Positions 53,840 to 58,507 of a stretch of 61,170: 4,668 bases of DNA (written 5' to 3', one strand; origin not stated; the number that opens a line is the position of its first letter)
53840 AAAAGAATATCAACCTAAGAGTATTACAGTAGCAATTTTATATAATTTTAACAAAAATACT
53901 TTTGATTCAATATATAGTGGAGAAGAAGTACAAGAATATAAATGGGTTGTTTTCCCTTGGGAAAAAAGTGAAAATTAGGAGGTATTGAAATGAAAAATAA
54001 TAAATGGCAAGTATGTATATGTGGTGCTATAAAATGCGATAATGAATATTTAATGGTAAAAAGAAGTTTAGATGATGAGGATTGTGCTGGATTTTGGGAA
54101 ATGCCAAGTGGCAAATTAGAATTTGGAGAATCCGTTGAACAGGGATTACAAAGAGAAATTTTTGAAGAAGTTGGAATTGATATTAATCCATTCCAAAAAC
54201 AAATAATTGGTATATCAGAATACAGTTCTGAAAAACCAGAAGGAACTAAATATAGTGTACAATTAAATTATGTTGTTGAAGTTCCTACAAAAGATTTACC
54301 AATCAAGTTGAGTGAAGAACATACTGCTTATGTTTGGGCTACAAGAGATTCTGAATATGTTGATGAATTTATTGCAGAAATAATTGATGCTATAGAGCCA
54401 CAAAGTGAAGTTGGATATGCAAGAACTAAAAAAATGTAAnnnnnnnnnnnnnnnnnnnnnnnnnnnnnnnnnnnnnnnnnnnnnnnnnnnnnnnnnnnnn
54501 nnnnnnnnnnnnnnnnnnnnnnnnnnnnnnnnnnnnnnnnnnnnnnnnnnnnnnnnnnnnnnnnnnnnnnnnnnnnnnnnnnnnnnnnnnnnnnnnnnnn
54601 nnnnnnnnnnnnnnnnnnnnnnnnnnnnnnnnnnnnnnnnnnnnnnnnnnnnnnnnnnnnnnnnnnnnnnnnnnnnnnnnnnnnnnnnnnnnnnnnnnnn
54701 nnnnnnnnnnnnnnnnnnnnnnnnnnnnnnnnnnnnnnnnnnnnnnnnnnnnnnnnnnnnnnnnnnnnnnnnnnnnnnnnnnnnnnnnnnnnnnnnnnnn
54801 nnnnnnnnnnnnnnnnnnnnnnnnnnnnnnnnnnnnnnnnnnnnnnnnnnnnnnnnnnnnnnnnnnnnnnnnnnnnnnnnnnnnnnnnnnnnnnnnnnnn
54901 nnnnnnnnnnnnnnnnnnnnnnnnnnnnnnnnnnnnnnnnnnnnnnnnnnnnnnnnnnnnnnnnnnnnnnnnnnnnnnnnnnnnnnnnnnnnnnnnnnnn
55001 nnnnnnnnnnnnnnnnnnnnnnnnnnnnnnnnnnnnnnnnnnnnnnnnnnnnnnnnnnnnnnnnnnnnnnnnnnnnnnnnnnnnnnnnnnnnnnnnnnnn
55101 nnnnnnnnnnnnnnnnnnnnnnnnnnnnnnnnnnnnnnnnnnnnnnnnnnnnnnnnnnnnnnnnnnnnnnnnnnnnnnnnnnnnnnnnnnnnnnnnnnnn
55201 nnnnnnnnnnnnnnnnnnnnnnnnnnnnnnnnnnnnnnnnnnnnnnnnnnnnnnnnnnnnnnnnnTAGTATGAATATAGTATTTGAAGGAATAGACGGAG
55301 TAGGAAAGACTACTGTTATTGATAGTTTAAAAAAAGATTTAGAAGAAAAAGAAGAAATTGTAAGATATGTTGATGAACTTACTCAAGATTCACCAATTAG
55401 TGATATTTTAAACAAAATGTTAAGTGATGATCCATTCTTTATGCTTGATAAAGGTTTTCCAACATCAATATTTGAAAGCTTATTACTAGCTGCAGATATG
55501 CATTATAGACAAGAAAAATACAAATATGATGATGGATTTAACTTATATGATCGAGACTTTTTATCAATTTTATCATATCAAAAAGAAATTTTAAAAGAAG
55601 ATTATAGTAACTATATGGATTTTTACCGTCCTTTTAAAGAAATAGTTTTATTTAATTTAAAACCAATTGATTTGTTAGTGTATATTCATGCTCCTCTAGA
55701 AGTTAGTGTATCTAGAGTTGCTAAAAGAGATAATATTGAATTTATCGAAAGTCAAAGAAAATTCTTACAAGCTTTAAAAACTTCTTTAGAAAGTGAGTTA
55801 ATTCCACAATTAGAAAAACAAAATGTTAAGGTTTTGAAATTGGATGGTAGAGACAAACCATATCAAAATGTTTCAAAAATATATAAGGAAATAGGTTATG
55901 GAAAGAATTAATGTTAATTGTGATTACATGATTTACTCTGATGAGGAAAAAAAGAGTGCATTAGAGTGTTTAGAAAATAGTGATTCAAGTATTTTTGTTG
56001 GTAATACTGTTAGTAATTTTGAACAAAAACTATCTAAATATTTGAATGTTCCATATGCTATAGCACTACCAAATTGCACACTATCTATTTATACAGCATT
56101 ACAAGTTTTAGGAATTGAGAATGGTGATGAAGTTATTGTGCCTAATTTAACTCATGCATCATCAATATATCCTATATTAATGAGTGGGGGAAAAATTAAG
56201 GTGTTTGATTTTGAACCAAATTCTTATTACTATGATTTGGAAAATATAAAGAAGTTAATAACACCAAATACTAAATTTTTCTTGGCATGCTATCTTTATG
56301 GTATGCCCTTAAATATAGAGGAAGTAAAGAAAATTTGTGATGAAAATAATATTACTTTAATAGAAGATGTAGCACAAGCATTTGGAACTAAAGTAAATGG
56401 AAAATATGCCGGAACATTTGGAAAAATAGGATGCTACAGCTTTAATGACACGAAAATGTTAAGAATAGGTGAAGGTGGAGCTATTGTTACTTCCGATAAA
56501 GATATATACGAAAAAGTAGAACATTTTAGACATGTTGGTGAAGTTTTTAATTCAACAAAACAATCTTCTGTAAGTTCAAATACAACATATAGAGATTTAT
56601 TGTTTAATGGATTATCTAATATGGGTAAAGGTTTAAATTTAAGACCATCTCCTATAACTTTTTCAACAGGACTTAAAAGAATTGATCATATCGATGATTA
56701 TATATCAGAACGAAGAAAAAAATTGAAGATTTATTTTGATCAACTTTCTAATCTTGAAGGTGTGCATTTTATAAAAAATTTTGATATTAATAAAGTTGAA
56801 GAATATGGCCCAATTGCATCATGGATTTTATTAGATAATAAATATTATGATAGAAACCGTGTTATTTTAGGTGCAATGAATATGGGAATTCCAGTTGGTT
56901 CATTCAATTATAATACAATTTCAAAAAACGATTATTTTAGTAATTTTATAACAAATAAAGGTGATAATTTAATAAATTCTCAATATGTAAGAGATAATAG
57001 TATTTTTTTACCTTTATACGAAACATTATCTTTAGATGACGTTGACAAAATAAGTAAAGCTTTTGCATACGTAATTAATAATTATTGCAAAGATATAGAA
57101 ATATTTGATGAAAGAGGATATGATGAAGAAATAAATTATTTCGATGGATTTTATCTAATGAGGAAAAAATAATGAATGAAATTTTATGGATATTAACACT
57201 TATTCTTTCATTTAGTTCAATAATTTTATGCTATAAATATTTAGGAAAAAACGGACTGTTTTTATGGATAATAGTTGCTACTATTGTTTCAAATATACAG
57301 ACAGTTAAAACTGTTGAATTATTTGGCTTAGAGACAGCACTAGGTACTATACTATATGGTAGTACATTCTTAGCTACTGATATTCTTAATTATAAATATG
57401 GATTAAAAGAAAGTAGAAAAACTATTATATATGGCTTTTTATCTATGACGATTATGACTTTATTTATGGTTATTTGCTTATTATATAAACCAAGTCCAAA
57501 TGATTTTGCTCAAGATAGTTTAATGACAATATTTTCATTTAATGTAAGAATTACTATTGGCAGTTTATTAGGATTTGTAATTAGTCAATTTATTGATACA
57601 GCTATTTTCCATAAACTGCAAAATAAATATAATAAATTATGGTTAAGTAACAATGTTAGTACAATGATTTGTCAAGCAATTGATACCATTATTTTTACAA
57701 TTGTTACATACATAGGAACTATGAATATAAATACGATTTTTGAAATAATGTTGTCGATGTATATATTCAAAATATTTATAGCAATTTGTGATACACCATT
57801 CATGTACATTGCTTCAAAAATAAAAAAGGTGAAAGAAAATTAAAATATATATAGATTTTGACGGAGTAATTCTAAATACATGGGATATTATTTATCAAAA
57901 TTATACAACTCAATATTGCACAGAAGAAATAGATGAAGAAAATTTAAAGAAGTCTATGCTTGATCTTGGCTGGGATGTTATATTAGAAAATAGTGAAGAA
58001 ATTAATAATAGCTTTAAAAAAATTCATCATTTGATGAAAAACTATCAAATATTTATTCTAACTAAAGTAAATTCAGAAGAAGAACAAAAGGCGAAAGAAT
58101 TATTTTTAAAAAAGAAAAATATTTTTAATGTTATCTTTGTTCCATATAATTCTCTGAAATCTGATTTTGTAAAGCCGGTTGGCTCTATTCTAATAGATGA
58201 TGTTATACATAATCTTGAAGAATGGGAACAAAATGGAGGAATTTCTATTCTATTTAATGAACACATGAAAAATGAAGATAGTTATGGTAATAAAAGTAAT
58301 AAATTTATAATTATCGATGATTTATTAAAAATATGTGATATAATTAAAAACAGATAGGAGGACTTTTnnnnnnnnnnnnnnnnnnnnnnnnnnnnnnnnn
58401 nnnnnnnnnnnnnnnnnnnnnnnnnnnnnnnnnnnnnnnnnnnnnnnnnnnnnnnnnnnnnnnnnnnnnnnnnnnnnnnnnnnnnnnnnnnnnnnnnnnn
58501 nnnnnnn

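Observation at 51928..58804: WYL-regulated nine-gene nucleotide-tailoring operon: candidate undescribed modified-nucleoside, antiviral-nucleotide or nucleic-acid-hypermodification system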

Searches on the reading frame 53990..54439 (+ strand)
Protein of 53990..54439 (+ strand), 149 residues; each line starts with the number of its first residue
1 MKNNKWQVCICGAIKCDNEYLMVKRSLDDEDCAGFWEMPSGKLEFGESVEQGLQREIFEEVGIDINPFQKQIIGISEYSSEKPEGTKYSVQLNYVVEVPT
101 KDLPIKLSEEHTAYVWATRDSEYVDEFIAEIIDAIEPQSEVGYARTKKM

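Call 3: search_protein_families(library=pfam, proteins=[window:53990-54439:+], max_evalue=0.01)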
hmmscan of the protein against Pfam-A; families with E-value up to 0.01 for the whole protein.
window:53990-54439:+ (149 aa): 2 families
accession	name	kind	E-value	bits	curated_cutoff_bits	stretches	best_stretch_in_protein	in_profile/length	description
PF00293.34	NUDIX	-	8.2e-14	52.2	21.1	1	13-121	10-117/134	NUDIX domain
PF14815.12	NUDIX_4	-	1.1e-05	25.6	35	1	12-68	3-56/113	NUDIX domain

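Call 4: search_protein_families(library=ncbifam, proteins=[window:53990-54439:+], max_evalue=0.01)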
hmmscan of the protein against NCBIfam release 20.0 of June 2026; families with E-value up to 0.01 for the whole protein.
window:53990-54439:+ (149 aa): 17 families
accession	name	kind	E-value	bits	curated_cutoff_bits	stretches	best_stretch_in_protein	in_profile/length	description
NF006530.0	PRK08999.1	equivalog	2.2e-13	49.9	245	1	11-79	10-78/315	Nudix family hydrolase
TIGR00586.1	mutt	equivalog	4.5e-12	46.1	97.9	1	5-69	4-67/129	8-oxo-dGTP diphosphatase MutT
NF008044.0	PRK10776.1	equivalog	1.8e-11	44.1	148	1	11-78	8-73/130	8-oxo-dGTP diphosphatase MutT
NF007834.0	PRK10546.1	equivalog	8.9e-11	41.7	156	1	12-68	9-64/135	pyrimidine (deoxy)nucleoside triphosphate diphosphatase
NF012016.0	PRK15472.1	equivalog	5.5e-10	39.1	95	1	8-121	5-121/141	nucleoside triphosphatase NudI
NF006961.0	PRK09438.1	equivalog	4.5e-09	35.9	103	1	18-119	20-126/151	dihydroneopterin triphosphate diphosphatase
NF001299.0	PRK00241.1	equivalog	9e-06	25.3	158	1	10-66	138-191/263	NAD(+) diphosphatase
NF011963.0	PRK15434.1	subfamily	3.4e-05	23.6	146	1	19-121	30-133/159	GDP-mannose mannosyl hydrolase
NF041652.1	Nud_hyd_Dein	equivalog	5.2e-05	23.5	200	1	20-69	27-78/152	Nudix hydrolase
NF001934.0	PRK00714.1-1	equivalog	6.2e-05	22.5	241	1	35-65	32-62/176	RNA pyrophosphohydrolase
NF003785.0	PRK05379.1-1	equivalog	7.4e-05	22.1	418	1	15-77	211-271/347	bifunctional nicotinamide-nucleotide adenylyltransferase/Nudix hydroxylase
NF001936.0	PRK00714.1-3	equivalog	0.00012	22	118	1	30-64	31-65/155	RNA pyrophosphohydrolase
NF001938.0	PRK00714.1-5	equivalog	0.0003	20.2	116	1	24-64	31-75/172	RNA pyrophosphohydrolase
NF001935.0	PRK00714.1-2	equivalog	0.00058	19.4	259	1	35-74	32-69/183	RNA pyrophosphohydrolase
TIGR02705.1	nudix_YtkD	equivalog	0.00062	19.3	154.4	1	36-86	47-92/156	RNA deprotection pyrophosphohydrolase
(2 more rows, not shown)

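Call 8: search_protein_families(library=padloc, proteins=[window:53990-54439:+], max_evalue=0.01)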
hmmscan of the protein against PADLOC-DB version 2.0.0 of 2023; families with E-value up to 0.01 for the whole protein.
window:53990-54439:+ (149 aa): 1 family
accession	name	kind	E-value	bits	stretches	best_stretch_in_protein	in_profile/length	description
PDLC04899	PDC-S07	-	9.4e-16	55.7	1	9-119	9-109/135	-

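Call 9: search_protein_families(library=phrogs, proteins=[window:53990-54439:+], max_evalue=0.001)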
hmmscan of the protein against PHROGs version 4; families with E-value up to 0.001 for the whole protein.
window:53990-54439:+ (149 aa): 6 families
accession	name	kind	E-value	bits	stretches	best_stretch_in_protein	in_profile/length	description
phrog_1198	-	other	2e-16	61.5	1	8-120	41-148/253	MutT/NUDIX hydrolase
phrog_19657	-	other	5.4e-07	30.7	1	7-70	35-97/176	nudix hydrolase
phrog_6216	-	unknown function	2.2e-06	27.7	1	11-121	6-97/545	-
phrog_15528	-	head and packaging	4.9e-05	22.9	1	32-121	541-622/794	portal protein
phrog_10313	-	other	0.00013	22.8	1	32-104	36-104/159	nudix hydrolase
phrog_1185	-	other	0.00097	19.6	0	36-82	181-228/301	nudix hydrolase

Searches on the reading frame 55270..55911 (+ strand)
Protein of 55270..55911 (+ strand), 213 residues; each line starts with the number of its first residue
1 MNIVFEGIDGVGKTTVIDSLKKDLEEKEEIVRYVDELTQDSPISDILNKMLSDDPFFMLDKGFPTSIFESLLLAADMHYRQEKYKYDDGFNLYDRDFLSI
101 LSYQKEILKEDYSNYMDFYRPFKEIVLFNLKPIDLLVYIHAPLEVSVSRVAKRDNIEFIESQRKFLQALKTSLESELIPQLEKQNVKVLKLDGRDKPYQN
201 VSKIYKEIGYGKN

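Call 3: search_protein_families(library=pfam, proteins=[window:55270-55911:+], max_evalue=0.01)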
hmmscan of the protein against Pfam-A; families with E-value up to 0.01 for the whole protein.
window:55270-55911:+ (213 aa): 4 families
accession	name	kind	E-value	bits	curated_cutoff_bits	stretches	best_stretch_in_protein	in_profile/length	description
PF02223.23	Thymidylate_kin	-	3.5e-11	43.6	27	1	5-175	1-161/185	Thymidylate kinase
PF01712.25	dNK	-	1.8e-09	38.1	27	1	3-195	1-182/203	Deoxynucleoside kinase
PF13238.12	AAA_18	-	0.0022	18.9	29.4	0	3-154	1-112/128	AAA domain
PF13521.12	AAA_28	-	0.0064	17.2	27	0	3-115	2-100/164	AAA domain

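Call 4: search_protein_families(library=ncbifam, proteins=[window:55270-55911:+], max_evalue=0.01)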
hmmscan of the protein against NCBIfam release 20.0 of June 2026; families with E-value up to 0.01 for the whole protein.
window:55270-55911:+ (213 aa): 7 families
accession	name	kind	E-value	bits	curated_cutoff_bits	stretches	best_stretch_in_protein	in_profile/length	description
TIGR00041.1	DTMP_kinase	equivalog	2.8e-13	50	83.25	1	2-195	6-187/196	dTMP kinase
TIGR02173.1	cyt_kin_arch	equivalog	6.4e-06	26.3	102.1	1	133-164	90-121/169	(d)CMP kinase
NF006085.0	PRK08233.1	equivalog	7.7e-06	25.9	198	1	5-174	10-139/184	hypothetical protein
NF005923.0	PRK07933.1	equivalog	2e-05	24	193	1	2-156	2-156/213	dTMP kinase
NF002059.0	PRK00889.1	subfamily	0.00019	21.2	244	0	3-35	8-40/177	adenylyl-sulfate kinase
NF003122.0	PRK04040.1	equivalog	0.00041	19.9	155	1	2-35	4-37/189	adenylate kinase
NF005250.0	PRK06761.1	equivalog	0.0013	17.8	270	1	3-47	6-50/282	hypothetical protein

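Call 8: search_protein_families(library=padloc, proteins=[window:55270-55911:+], max_evalue=0.01)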
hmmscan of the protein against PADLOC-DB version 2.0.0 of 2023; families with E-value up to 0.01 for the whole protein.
window:55270-55911:+ (213 aa): 3 families
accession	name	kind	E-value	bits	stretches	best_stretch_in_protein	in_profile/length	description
PDLC02911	VakA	-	1.6e-09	36.6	1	2-205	4-159/163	-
PDLC04690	PDC-M51B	-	1.3e-07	29.5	1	2-26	4-28/191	-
PDLC04164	AriA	-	0.0046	14.6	1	2-47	30-73/253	-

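Call 9: search_protein_families(library=phrogs, proteins=[window:55270-55911:+], max_evalue=0.001)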
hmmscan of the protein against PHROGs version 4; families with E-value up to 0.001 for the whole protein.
window:55270-55911:+ (213 aa): 1 family
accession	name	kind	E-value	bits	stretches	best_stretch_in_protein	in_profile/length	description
phrog_761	-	other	2.6e-19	71.1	1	1-205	20-207/362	thymidylate kinase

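Call 26: search_solved_structures(query=window:55270-55911:+, max_evalue=0.01)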
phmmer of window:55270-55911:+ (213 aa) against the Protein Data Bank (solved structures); distinct sequences matched with E-value up to 0.01: 9.
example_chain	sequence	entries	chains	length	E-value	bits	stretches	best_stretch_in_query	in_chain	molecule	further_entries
2pbr_A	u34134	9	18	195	0.00025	24.5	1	2-174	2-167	Thymidylate kinase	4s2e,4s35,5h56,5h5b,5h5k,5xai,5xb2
5xbh_A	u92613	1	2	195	0.0003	24.2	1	2-172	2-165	Thymidylate kinase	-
5xb5_A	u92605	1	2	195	0.00094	22.6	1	2-172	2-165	Thymidylate kinase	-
6ybh_A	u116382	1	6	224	0.0012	22.3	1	91-205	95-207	Deoxynucleoside kinase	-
1zm7_A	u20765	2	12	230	0.0035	20.7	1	107-205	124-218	Deoxynucleoside kinase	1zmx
2jcs_A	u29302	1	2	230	0.0043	20.4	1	110-205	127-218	DEOXYNUCLEOSIDE KINASE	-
1j90_A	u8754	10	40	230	0.0052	20.2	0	111-205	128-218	Deoxyribonucleoside kinase | DEOXYNUCLEOSIDE KINASE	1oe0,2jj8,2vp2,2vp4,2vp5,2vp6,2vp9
1ot3_A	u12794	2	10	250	0.0066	19.8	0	112-205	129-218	Deoxyribonucleoside Kinase | DEOXYNUCLEOSIDE KINASE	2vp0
1tmk_A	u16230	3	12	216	0.008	19.6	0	3-62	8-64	THYMIDYLATE KINASE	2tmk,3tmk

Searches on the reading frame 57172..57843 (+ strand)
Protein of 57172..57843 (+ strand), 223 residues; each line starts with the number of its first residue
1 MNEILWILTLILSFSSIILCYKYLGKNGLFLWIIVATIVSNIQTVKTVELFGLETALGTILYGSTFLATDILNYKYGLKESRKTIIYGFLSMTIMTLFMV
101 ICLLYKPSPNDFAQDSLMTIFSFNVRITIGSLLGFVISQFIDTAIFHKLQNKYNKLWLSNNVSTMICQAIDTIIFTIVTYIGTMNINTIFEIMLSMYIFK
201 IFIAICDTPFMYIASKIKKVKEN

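Call 3: search_protein_families(library=pfam, proteins=[window:57172-57843:+], max_evalue=0.01)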
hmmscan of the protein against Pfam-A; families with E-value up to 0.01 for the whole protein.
window:57172-57843:+ (223 aa): 2 families
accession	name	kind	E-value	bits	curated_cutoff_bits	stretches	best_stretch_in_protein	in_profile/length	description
PF02592.20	Vut_1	-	8.4e-41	140.3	27.2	1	57-214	2-152/152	Putative vitamin uptake transporter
PF10990.13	DUF2809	-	0.00058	20.9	29.3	1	5-77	14-85/86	Protein of unknown function (DUF2809)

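Call 4: search_protein_families(library=ncbifam, proteins=[window:57172-57843:+], max_evalue=0.01)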
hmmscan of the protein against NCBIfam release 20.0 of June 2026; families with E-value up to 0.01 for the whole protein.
window:57172-57843:+ (223 aa): 2 families
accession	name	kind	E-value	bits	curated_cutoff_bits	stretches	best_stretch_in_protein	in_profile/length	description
TIGR00697.1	TIGR00697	equivalog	7.7e-52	176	50.95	1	26-219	3-199/201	queuosine precursor transporter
NF008406.0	PRK11212.1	equivalog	2.7e-17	63.1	252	1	31-206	18-192/221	7-cyano-7-deazaguanine/7-aminomethyl-7-deazaguanine transporter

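Call 8: search_protein_families(library=padloc, proteins=[window:57172-57843:+], max_evalue=0.01)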
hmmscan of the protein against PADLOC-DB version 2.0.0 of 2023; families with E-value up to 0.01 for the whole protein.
window:57172-57843:+ (223 aa): 0 families

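Call 9: search_protein_families(library=phrogs, proteins=[window:57172-57843:+], max_evalue=0.001)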
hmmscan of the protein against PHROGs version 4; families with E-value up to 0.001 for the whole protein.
window:57172-57843:+ (223 aa): 1 family
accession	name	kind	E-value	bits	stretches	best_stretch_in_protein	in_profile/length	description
phrog_4899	-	unknown function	1.6e-25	91.2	1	34-204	15-172/175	-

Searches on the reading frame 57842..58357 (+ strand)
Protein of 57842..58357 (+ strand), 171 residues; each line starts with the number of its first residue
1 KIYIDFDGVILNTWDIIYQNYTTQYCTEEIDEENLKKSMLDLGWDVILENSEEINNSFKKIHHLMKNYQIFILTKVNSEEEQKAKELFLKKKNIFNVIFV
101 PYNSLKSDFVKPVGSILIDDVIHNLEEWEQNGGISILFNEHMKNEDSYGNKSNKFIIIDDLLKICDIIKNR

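Call 3: search_protein_families(library=pfam, proteins=[window:57842-58357:+], max_evalue=0.01)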
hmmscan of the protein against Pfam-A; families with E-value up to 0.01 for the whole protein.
window:57842-58357:+ (171 aa): 3 families
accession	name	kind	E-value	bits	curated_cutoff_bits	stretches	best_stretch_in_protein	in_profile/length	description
PF10894.13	DUF2689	-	0.002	18.3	25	1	91-115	3-27/57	Protein of unknown function (DUF2689)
PF13419.12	HAD_2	-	0.0029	18.2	23.8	1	5-69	4-70/178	Haloacid dehalogenase-like hydrolase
PF22978.1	HAD_Pex22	-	0.0077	16.5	27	0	41-84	14-57/135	Peroxisome biogenesis protein 22, Haloacid dehydrogenase-like domain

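Call 4: search_protein_families(library=ncbifam, proteins=[window:57842-58357:+], max_evalue=0.01)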
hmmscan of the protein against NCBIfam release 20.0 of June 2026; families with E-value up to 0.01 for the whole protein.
window:57842-58357:+ (171 aa): 0 families

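Call 8: search_protein_families(library=padloc, proteins=[window:57842-58357:+], max_evalue=0.01)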
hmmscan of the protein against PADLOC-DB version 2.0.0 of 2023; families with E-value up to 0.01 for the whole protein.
window:57842-58357:+ (171 aa): 0 families

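Call 9: search_protein_families(library=phrogs, proteins=[window:57842-58357:+], max_evalue=0.001)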
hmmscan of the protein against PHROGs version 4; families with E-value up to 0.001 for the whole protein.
window:57842-58357:+ (171 aa): 2 families
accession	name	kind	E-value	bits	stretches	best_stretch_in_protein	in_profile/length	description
phrog_2643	-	moron, auxiliary metabolic gene and host takeover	5.1e-13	50.1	1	1-146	8-164/182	5'-3' deoxyribonucleotidase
phrog_420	-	unknown function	4.4e-09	37.2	1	1-169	15-203/267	unknown function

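Call 73: search_solved_structures(query=window:57842-58354:+, max_evalue=0.1)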
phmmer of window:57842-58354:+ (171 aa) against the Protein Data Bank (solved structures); distinct sequences matched with E-value up to 0.1: 0.
